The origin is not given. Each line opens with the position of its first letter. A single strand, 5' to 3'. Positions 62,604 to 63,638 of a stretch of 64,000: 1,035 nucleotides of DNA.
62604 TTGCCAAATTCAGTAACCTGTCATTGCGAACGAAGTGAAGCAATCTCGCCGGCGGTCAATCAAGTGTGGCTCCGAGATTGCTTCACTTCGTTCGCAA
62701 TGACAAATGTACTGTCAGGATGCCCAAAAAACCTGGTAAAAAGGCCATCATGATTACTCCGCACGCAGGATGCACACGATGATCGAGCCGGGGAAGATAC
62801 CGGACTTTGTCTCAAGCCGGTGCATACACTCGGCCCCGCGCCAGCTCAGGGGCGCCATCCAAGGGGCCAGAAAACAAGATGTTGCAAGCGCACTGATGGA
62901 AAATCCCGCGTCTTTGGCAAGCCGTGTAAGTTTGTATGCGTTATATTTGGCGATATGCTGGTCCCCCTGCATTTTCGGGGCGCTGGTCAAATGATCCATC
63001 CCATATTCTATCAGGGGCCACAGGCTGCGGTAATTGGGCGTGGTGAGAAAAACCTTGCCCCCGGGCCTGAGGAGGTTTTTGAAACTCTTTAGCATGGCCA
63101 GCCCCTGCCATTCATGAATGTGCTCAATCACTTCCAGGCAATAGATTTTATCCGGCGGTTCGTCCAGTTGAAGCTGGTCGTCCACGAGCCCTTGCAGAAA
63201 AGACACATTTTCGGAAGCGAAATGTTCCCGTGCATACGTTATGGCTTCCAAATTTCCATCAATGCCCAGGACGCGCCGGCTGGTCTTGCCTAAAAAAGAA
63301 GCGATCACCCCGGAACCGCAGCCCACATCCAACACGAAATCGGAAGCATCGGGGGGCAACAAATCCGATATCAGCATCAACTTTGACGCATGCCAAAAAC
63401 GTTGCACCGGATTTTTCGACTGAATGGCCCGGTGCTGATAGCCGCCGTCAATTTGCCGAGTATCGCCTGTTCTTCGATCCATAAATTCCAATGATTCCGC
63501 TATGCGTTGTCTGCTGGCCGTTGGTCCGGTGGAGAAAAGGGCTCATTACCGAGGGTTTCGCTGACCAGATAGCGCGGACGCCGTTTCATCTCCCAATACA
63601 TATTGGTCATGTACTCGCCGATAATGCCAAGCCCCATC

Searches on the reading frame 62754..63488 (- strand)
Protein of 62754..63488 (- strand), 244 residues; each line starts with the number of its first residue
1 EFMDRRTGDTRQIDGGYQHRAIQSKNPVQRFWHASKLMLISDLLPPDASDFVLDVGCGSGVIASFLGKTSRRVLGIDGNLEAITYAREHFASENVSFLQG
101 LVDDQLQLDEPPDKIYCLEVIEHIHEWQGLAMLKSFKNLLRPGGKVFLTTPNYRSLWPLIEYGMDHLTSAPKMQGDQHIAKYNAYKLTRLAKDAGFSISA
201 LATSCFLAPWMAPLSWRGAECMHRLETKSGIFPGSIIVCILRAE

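Call 45: search_protein_families(library=pfam, proteins=[window:62754-63488:-], max_evalue=0.0001)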
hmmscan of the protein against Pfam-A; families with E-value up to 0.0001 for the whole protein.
window:62754-63488:- (244 aa): 9 families
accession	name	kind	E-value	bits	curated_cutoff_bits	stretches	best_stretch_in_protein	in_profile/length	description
PF13489.12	Methyltransf_23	-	4.6e-20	72.4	27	1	40-198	13-161/164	Methyltransferase domain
PF13649.12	Methyltransf_25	-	3.1e-15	57.1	27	1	52-144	1-97/97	Methyltransferase domain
PF08241.18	Methyltransf_11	-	3.6e-13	50.4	21.2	1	53-147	1-94/95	Methyltransferase domain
PF08242.18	Methyltransf_12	-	1.9e-12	48.2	30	1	53-145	1-97/98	Methyltransferase domain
PF13847.12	Methyltransf_31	-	2.3e-12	47.2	27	1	52-155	7-114/145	Methyltransferase domain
PF05175.20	MTS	-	7.4e-08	32.7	23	1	35-105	20-90/170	Methyltransferase small domain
PF02353.26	CMAS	-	9.2e-07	28.9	27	1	35-150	49-166/273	Mycolic acid cyclopropane synthetase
PF05401.17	NodS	-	4.3e-05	23.9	24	1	51-148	46-144/201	Nodulation protein S (NodS)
PF08003.17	Methyltransf_9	-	6.3e-05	22.5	23.8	1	43-150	110-219/315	Protein of unknown function (DUF1698)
